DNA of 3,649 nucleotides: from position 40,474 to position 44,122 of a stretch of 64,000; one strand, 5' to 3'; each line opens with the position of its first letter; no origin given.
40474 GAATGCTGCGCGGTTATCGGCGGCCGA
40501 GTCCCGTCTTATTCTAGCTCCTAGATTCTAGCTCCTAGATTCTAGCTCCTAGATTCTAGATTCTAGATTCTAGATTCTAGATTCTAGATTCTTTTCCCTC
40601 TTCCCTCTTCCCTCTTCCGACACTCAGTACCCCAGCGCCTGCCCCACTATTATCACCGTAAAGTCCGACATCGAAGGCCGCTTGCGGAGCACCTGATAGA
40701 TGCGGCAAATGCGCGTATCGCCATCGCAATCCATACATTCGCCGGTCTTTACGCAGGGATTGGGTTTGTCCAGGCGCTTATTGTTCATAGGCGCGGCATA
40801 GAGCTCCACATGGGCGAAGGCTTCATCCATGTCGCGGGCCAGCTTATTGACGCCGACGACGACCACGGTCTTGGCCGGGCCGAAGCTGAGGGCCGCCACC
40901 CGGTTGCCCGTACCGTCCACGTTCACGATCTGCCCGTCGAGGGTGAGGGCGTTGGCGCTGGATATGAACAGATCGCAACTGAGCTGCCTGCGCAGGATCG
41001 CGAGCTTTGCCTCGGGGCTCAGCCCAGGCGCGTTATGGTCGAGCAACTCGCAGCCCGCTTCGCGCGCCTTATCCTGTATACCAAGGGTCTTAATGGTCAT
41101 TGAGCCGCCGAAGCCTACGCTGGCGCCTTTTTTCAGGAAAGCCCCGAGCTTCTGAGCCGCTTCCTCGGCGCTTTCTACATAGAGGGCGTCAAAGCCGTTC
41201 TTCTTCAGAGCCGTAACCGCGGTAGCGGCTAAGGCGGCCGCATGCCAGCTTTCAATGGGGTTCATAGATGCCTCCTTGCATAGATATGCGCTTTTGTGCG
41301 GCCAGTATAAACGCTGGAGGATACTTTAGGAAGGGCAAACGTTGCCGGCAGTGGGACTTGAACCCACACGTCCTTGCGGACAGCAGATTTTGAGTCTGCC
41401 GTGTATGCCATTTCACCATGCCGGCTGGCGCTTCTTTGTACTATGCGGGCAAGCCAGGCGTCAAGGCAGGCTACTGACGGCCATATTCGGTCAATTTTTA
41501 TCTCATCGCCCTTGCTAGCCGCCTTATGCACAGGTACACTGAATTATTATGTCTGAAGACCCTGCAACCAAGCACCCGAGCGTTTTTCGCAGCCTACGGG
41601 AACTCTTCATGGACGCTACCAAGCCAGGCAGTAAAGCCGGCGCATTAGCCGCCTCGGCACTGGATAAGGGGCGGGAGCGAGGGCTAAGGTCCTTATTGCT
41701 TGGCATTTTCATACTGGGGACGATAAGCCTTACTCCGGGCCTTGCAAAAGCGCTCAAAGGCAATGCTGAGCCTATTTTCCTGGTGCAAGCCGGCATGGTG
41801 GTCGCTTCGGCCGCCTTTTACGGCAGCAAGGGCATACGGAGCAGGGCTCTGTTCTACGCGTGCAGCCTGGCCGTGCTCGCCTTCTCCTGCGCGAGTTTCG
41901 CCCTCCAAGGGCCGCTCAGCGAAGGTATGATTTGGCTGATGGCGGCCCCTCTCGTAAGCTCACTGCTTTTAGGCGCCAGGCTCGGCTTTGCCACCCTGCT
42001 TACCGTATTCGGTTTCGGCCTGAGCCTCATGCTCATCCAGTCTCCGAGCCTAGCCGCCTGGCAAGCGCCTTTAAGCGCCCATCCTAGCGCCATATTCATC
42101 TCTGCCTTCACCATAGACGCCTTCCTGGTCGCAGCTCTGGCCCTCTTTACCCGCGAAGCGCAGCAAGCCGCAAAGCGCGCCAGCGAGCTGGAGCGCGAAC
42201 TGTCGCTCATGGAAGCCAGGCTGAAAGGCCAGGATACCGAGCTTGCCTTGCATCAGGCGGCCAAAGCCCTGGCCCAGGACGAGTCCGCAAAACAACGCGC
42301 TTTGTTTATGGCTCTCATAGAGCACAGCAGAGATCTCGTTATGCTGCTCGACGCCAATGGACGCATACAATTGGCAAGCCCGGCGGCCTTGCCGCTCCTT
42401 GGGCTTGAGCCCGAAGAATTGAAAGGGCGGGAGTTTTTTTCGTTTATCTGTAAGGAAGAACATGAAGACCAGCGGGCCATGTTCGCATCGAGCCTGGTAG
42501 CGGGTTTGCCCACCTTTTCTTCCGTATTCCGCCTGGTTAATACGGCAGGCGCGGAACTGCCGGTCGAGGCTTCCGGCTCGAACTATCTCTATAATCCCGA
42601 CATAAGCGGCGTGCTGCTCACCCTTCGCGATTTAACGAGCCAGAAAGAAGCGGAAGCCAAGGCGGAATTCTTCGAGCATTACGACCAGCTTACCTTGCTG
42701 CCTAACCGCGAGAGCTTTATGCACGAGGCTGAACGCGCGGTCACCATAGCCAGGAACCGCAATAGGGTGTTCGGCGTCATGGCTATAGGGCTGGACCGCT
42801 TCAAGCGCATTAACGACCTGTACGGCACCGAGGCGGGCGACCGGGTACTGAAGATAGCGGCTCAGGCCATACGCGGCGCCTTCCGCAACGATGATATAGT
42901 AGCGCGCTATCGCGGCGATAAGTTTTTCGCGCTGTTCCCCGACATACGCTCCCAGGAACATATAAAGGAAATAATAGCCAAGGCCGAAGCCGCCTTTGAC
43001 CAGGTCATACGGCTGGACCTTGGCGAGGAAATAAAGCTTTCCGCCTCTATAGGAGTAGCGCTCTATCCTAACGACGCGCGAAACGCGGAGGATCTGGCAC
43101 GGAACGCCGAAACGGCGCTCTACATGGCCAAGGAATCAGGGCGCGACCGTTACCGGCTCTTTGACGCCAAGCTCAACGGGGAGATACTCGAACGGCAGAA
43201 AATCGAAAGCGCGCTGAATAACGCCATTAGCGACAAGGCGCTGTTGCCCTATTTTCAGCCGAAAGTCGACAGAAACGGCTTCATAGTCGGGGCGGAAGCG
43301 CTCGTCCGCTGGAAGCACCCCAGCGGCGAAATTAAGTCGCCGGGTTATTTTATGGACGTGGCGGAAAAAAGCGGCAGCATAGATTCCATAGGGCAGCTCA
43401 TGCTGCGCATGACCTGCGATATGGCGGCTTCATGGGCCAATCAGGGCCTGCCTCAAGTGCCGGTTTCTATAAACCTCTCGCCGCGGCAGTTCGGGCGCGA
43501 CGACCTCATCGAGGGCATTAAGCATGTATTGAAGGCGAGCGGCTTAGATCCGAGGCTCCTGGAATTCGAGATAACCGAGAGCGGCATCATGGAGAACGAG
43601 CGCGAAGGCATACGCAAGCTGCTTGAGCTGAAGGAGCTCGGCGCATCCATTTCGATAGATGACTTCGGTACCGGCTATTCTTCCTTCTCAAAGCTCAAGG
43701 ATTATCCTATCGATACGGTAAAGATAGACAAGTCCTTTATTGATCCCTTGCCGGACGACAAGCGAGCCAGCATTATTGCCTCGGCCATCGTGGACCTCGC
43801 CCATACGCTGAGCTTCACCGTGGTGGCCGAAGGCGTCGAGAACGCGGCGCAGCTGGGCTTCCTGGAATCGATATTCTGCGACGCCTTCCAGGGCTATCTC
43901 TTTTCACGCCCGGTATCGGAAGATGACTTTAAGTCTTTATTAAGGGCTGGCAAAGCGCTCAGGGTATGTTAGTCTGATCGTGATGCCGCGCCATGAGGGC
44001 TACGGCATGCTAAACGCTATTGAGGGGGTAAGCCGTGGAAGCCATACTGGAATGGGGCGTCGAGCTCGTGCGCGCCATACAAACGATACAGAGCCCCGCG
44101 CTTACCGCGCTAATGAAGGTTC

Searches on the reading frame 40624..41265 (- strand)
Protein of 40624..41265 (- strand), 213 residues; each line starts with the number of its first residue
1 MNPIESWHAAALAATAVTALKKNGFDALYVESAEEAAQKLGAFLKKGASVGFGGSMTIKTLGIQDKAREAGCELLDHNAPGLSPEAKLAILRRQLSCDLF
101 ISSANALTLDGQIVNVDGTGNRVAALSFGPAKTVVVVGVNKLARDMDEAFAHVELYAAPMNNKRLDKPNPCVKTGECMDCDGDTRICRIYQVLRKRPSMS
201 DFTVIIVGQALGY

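Call 7: search_protein_families(library=pfam, proteins=[window:40624-41265:-])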
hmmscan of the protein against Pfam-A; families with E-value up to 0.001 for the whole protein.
window:40624-41265:- (213 aa): 1 family
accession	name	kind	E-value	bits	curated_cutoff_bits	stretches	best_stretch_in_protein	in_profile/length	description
PF02589.21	LUD_dom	-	6.2e-46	156.9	22.6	1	16-207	4-189/189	LUD domain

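Call 8: find_encoding_contigs(protein=window:40624-41265:-, flank=10000, max_places=10)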
Protein window:40624-41265:- (213 aa): 13 contigs read that carry it; 10 places shown.
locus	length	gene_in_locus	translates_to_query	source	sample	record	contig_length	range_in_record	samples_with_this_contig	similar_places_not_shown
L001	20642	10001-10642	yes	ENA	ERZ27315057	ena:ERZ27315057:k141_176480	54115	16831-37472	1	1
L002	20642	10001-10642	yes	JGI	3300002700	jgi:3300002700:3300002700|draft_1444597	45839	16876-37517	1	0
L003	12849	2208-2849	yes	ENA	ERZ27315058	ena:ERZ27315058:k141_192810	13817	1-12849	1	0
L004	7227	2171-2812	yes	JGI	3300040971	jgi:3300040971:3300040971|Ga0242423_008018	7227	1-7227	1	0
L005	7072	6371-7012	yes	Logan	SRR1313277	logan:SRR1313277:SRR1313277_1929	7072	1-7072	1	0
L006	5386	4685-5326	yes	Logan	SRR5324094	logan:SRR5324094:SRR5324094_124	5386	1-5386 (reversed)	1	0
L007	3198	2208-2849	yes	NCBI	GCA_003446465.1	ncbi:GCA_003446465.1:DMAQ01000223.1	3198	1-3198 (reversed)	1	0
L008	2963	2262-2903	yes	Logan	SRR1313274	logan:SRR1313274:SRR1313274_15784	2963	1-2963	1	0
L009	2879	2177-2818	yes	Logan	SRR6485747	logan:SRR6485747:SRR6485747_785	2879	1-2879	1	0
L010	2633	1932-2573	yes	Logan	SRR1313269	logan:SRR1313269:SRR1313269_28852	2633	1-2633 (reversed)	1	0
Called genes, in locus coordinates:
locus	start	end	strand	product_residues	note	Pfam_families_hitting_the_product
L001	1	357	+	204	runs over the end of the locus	PF01195:Pept_tRNA_hydro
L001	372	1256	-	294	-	PF00009:GTP_EFTU (faint), PF00350:Dynamin_N (weak), PF01926:MMR_HSR1, PF02421:FeoB_N, PF03193:RsgA_GTPase (faint), PF04548:AIG1, PF07650:KH_2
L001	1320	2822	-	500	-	PF01487:DHquinase_I, PF08501:Shikimate_dh_N, PF01488:Shikimate_DH (weak), PF18317:SDH_C (weak)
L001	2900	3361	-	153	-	-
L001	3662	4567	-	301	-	-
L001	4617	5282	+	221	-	PF00753:Lactamase_B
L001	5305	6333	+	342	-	PF02424:ApbE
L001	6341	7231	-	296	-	PF01569:PAP2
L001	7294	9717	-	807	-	PF20969:MASE11, PF00989:PAS, PF08447:PAS_3 (faint), PF08448:PAS_4 (weak), PF13426:PAS_9 (weak), PF00990:GGDEF, PF00563:EAL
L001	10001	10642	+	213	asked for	PF02589:LUD_dom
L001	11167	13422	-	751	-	PF13200:DUF4015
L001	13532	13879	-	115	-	PF13560:HTH_31 (weak), PF12844:HTH_19, PF01381:HTH_3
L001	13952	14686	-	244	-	-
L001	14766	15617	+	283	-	PF02557:VanY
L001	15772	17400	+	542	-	PF00474:SSF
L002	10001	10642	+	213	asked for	PF02589:LUD_dom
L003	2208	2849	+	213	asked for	PF02589:LUD_dom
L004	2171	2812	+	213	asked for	PF02589:LUD_dom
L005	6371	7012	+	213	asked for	PF02589:LUD_dom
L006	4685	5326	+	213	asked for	PF02589:LUD_dom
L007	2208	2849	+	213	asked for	PF02589:LUD_dom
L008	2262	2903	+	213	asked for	PF02589:LUD_dom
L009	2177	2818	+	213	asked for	PF02589:LUD_dom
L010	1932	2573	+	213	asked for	PF02589:LUD_dom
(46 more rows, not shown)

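Call 23: find_homologous_proteins(query=window:40624-41265:-, max_evalue=1e-40)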
Query window:40624-41265:- (213 aa): 1450 proteins with E <= 1e-40 among 2822 candidates; the best 120 are listed.
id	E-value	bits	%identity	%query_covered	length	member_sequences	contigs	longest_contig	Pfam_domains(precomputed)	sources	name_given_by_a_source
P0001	3.6e-130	450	94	100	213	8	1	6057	PF02589.22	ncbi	-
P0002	4.5e-128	443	93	100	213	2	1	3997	PF02589.22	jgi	jgi:L-lactate utilization protein LutB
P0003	4.3e-111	387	80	100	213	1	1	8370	PF02589.22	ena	-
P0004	1.2e-110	386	77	100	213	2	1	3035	PF02589.22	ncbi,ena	-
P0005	2.9e-110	385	80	100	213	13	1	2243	PF02589.22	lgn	-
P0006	9.5e-106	370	73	100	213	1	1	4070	PF02589.22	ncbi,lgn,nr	ncbi:MAG: lactate utilization protein [Spirochaetales bacterium]|nr:MAG: lactate utilization protein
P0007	1.0e-101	357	71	100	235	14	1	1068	PF02589.22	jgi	-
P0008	1.9e-101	356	71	100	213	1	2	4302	PF02589.22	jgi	jgi:L-lactate utilization protein LutB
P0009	5.9e-101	354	71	100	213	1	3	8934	PF02589.22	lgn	-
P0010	7.1e-101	354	72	100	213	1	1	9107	PF02589.22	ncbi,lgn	-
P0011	7.1e-101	354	72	100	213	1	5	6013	PF02589.22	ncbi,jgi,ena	-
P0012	1.3e-100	353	71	100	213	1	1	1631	PF02589.22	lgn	-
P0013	1.9e-100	353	71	100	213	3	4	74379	PF02589.22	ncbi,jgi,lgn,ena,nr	ncbi:MAG: lactate utilization protein [Spirochaetales bacterium]|nr:lactate utilization protein [Spi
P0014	2.9e-100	352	71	100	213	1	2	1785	PF02589.22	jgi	-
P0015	3.7e-100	352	71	100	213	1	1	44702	PF02589.22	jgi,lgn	-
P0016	6.9e-100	351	72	100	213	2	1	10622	PF02589.22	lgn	-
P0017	8.3e-100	351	70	100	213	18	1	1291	PF02589.22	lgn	-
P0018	1.4e-99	350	70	100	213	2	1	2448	PF02589.22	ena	-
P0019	2.3e-99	349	72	100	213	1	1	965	PF02589.22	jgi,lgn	-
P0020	3.0e-99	349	72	100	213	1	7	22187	PF02589.22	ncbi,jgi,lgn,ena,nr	ncbi:MAG TPA: lactate utilization protein [Spirochaetales bacterium]|nr:lactate utilization protein 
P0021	3.2e-99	349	72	100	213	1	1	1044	PF02589.22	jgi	-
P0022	3.4e-99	349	72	100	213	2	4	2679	PF02589.22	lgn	-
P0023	3.5e-99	349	70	100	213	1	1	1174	PF02589.22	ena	-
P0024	4.7e-99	348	70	100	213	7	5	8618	PF02589.22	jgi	-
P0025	5.1e-99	348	69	100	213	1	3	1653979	PF02589.22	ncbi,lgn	ncbi:lactate utilization protein [Spirochaetota bacterium]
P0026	6.4e-99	348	69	100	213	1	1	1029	PF02589.22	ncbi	-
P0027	1.2e-98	347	69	100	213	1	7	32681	PF02589.22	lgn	-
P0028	1.8e-98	346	69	100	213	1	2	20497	PF02589.22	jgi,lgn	-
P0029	2.4e-98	346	70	100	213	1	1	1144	PF02589.22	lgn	-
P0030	3.0e-98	345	72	100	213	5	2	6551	PF02589.22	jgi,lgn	-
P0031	3.3e-98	345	69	100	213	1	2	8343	PF02589.22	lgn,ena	-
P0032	4.8e-98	345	69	100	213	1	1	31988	PF02589.22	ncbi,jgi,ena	-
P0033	5.8e-98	345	68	100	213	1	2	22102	PF02589.22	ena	-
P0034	5.8e-98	345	68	100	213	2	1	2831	PF02589.22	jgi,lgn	jgi:L-lactate utilization protein LutB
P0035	7.1e-98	344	70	100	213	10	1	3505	PF02589.22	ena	-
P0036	1.1e-97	344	71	100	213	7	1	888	PF02589.22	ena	-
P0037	1.1e-97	344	68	100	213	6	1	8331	PF02589.22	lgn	-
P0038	1.1e-97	344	70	100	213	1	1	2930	PF02589.22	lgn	-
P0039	1.3e-97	343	70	97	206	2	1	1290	PF02589.22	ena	-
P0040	2.2e-97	343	70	100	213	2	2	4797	PF02589.22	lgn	-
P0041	4.3e-97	342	69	100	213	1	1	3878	PF02589.22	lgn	-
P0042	5.5e-97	341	69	100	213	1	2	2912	PF02589.22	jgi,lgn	-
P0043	6.2e-97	341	69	100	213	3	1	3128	PF02589.22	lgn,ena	-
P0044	1.5e-96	340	69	100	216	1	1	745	PF02589.22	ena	-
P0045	2.1e-96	339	68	100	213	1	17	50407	PF02589.22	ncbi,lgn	-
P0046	2.9e-96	339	68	100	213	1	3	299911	PF02589.22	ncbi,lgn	-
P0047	3.1e-96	339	68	100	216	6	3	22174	PF02589.22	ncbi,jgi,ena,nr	ncbi:MAG TPA: lactate utilization protein [Spirochaetales bacterium]|nr:lactate utilization protein 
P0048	3.9e-96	339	67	100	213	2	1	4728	PF02589.22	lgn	-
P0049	4.3e-96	338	69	100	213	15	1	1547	PF02589.22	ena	-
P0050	6.0e-96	338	68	100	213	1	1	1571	PF02589.22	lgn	-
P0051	7.9e-96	338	68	100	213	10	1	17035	PF02589.22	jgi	-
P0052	1.1e-95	337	67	100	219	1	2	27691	PF02589.22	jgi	jgi:L-lactate utilization protein LutB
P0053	1.1e-95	337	69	100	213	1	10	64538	PF02589.22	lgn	-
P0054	1.2e-95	337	68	100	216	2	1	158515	PF02589.22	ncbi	-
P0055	2.2e-95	336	68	100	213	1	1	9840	PF02589.22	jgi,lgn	jgi:L-lactate utilization protein LutB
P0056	2.9e-95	336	68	100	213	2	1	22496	PF02589.22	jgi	-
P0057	4.4e-95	335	66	100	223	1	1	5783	PF02589.22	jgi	jgi:L-lactate utilization protein LutB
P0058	4.7e-95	335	67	100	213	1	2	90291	PF02589.22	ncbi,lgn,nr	ncbi:MAG: lactate utilization protein [Spirochaetes bacterium]|nr:lactate utilization protein [Spiro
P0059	5.4e-95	335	67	100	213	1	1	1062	PF02589.22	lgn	-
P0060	1.4e-94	333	69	100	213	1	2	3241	PF02589.22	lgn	-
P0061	1.5e-94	333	67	100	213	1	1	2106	PF02589.22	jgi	-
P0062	5.1e-94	332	72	92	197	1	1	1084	PF02589.22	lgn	-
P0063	1.2e-93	330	66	100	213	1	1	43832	PF02589.22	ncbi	-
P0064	1.4e-93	330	67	100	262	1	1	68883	PF02589.22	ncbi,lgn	-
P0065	2.5e-93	329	66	100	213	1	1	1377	PF02589.22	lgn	-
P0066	5.0e-93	328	67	100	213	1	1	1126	PF02589.22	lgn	-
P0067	5.1e-93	328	65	100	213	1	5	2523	PF02589.22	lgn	-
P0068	7.0e-93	328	65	100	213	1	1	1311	PF02589.22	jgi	-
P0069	1.0e-92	327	64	100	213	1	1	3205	PF02589.22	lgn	-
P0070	1.6e-92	327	67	100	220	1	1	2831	PF02589.22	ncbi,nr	ncbi:MAG TPA: lactate utilization protein, partial [Magnetospirillaceae bacterium]|nr:lactate utiliz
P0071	2.2e-92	326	64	100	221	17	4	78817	PF02589.22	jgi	jgi:L-lactate utilization protein LutB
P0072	2.9e-92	326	69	100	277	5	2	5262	PF02589.22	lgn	-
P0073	4.9e-92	325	64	100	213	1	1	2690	PF02589.22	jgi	jgi:L-lactate utilization protein LutB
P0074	5.8e-92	325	65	100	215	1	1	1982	PF02589.22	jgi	-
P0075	8.3e-92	324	66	100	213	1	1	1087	PF02589.22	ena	-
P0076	9.9e-92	324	65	100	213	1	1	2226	PF02589.22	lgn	-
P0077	1.0e-91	324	66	100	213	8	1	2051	PF02589.22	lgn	-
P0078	1.1e-91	324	64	100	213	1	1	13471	PF02589.22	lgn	-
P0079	1.6e-91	323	66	100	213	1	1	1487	PF02589.22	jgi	jgi:L-lactate utilization protein LutB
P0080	2.0e-91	323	67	100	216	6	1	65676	PF02589.22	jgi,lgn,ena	-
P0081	3.3e-91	322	66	100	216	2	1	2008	PF02589.22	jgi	-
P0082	5.5e-91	322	64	100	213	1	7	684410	PF02589.22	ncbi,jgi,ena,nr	ncbi:MAG TPA: lactate utilization protein [Spirochaetales bacterium]|nr:lactate utilization protein 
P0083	5.5e-91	322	65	100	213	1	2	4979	PF02589.22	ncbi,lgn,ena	-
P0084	6.6e-91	322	66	100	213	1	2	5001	PF02589.22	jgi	-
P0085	6.7e-91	321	68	100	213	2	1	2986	PF02589.22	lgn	-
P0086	1.2e-90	321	64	100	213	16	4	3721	PF02589.22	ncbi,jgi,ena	-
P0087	1.7e-90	320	65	100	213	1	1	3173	PF02589.22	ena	-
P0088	2.2e-90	320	64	100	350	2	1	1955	PF02589.22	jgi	jgi:hypothetical protein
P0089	2.3e-90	320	63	100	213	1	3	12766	PF02589.22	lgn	-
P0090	2.7e-90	319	64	100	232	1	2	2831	PF02589.22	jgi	jgi:L-lactate utilization protein LutB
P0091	3.5e-90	319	62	100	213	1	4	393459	PF02589.22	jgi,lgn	jgi:L-lactate utilization protein LutB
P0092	4.0e-90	319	67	100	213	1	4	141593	PF02589.22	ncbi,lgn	-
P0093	4.8e-90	319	65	100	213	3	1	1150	PF02589.22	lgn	-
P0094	4.9e-90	319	63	100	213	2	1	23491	PF02589.22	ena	-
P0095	6.3e-90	318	66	100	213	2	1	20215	PF02589.22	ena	-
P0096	7.8e-90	318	64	100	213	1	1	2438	PF02589.22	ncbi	-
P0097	1.0e-89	318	64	100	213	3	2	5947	PF02589.22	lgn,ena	-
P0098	1.1e-89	317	67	99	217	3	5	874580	PF02589.22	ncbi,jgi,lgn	jgi:hypothetical protein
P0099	1.3e-89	317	64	100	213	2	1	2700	PF02589.22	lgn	-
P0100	1.4e-89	317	66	100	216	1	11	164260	PF02589.22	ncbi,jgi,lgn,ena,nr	ncbi:MAG: lactate utilization protein C [Treponema sp. GWB1_62_6]|nr:MAG: lactate utilization protei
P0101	1.7e-89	317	63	100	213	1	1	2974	PF02589.22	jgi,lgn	-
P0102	2.9e-89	316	65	100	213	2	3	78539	PF02589.22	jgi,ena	jgi:hypothetical protein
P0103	2.9e-89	316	66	99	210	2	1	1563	PF02589.22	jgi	jgi:L-lactate utilization protein LutB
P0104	3.5e-89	316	65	100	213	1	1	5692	PF02589.22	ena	-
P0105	3.6e-89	316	63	100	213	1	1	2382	PF02589.22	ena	-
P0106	6.0e-89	315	65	100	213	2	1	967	PF02589.22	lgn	-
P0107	7.1e-89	315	65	100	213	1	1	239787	PF02589.22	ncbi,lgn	-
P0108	7.5e-89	315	64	100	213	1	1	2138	PF02589.22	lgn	-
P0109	8.2e-89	315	64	100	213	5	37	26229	PF02589.22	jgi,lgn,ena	jgi:L-lactate utilization protein LutB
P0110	1.2e-88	314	64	100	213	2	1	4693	PF02589.22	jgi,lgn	jgi:L-lactate utilization protein LutB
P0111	1.2e-88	314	64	100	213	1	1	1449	PF02589.22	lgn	-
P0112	1.5e-88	314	63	100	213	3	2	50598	PF02589.22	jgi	jgi:hypothetical protein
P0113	1.6e-88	314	65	100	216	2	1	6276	PF02589.22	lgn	-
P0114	3.0e-88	313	62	100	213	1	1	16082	PF02589.22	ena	-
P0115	3.1e-88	313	67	100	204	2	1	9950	PF02589.22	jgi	jgi:hypothetical protein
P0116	3.1e-88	313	64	100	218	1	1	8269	PF02589.22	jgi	jgi:hypothetical protein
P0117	3.6e-88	313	65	100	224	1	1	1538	PF02589.22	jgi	jgi:hypothetical protein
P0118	4.2e-88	312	62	100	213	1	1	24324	PF02589.22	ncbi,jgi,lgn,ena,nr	ncbi:MAG TPA: lactate utilization protein [Rectinemataceae bacterium]|nr:lactate utilization protein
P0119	4.6e-88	312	63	100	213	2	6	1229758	PF02589.22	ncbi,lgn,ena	ncbi:MAG: lactate utilization protein [Rectinemataceae bacterium]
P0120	5.4e-88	312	63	100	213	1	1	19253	PF02589.22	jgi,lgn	jgi:L-lactate utilization protein LutB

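Call 24: find_encoding_contigs(protein=P0002, flank=10000, max_places=3)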
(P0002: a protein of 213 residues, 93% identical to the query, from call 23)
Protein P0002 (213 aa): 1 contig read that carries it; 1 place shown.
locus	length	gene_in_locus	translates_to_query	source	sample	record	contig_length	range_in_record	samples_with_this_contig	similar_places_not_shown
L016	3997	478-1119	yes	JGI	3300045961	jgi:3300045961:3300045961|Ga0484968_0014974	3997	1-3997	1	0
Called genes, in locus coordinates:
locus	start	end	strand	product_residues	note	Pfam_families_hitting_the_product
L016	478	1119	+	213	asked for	PF02589:LUD_dom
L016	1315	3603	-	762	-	PF13200:DUF4015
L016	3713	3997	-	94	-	?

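Call 25: find_encoding_contigs(protein=P0004, flank=10000, max_places=3)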
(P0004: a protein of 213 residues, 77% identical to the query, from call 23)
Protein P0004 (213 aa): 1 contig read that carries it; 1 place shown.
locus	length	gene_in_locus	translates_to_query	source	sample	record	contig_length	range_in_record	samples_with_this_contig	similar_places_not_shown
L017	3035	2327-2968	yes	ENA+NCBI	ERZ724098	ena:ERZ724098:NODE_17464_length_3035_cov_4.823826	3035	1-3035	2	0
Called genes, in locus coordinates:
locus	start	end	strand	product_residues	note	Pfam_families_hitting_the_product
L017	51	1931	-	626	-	PF20969:MASE11, PF00989:PAS, PF08448:PAS_4 (weak), PF13188:PAS_8 (weak), PF08447:PAS_3, PF13426:PAS_9 (weak), PF00990:GGDEF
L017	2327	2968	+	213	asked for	PF02589:LUD_dom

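Call 26: find_encoding_contigs(protein=P0006, flank=10000, max_places=3)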
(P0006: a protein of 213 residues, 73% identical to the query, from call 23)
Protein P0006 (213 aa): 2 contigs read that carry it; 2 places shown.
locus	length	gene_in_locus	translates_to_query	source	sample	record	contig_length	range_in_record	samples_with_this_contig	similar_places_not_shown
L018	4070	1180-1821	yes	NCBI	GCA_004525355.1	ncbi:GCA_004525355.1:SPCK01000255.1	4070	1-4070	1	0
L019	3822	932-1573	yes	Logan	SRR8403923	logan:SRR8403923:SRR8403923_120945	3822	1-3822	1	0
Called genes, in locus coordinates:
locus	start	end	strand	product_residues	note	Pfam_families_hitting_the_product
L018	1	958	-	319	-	PF20969:MASE11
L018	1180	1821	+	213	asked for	PF02589:LUD_dom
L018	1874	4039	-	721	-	PF13200:DUF4015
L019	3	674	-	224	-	?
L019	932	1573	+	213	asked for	PF02589:LUD_dom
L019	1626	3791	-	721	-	PF13200:DUF4015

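Call 27: find_encoding_contigs(protein=P0013, flank=10000, max_places=3)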
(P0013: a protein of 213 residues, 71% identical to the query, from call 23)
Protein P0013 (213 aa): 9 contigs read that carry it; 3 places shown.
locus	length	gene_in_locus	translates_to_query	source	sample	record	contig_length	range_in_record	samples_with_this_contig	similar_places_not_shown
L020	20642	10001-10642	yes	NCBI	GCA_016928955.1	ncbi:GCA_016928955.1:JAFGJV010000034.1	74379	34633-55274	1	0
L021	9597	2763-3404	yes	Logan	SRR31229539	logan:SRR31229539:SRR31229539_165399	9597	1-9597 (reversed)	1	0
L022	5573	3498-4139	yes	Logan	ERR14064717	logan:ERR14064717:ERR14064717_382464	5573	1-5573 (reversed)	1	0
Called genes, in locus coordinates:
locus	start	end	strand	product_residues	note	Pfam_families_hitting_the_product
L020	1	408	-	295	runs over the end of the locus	PF01926:MMR_HSR1, PF02421:FeoB_N, PF04548:AIG1 (weak), PF00350:Dynamin_N (weak), PF00009:GTP_EFTU (weak), PF07650:KH_2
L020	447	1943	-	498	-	PF01487:DHquinase_I, PF08501:Shikimate_dh_N, PF01488:Shikimate_DH (weak), PF18317:SDH_C (weak)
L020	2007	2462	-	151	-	-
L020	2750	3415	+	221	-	PF03880:DbpA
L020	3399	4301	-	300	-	-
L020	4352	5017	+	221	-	PF00753:Lactamase_B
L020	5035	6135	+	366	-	PF02424:ApbE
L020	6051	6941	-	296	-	PF01569:PAP2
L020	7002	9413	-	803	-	PF00989:PAS, PF08448:PAS_4, PF13426:PAS_9 (weak), PF00990:GGDEF, PF00563:EAL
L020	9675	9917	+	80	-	-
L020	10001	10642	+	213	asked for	PF02589:LUD_dom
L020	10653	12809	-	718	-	PF13200:DUF4015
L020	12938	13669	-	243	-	-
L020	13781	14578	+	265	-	PF02557:VanY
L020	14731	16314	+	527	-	PF00474:SSF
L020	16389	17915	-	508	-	PF08668:HDOD, PF01966:HD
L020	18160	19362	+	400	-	PF00072:Response_reg (weak), PF00158:Sigma54_activat, PF14532:Sigma54_activ_2, PF07728:AAA_5 (weak), PF25601:AAA_lid_14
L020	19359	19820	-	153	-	-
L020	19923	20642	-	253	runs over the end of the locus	PF00588:SpoU_methylase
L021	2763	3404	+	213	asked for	PF02589:LUD_dom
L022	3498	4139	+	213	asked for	PF02589:LUD_dom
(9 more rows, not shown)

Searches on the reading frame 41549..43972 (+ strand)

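Call 7: search_protein_families(library=pfam, proteins=[window:41549-43972:+])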
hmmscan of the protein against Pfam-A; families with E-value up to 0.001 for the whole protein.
window:41549-43972:+ (807 aa): 10 families
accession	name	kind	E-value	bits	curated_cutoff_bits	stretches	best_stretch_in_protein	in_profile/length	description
PF00563.25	EAL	-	6e-69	232.4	31.3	1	555-788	3-236/236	EAL domain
PF00990.26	GGDEF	-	2.9e-40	138.1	23.8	1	377-534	2-161/161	Diguanylate cyclase, GGDEF domain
PF20969.2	MASE11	-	1e-11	45.5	27.3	1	42-188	3-152/168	MASE11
PF00989.32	PAS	-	5.7e-09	36.4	22.6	1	254-361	4-112/113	PAS fold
PF13426.13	PAS_9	-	1.5e-06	28.8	27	1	264-363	4-102/103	PAS domain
PF08448.16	PAS_4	-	4.8e-06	27.2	23.1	1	258-366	2-109/110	PAS fold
PF08447.18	PAS_3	-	2.3e-05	25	25.6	1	276-346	4-75/89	PAS fold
PF13188.13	PAS_8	-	3.3e-05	24.1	21.8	1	252-302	2-52/65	PAS domain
PF24820.1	Diguanyl_cycl_sensor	-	0.0002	21.7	28.1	1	256-315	1-60/109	Diguanylate cyclase-like sensor domain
PF20966.2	MASE6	-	0.00025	21.5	27.4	1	54-165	17-130/170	MASE6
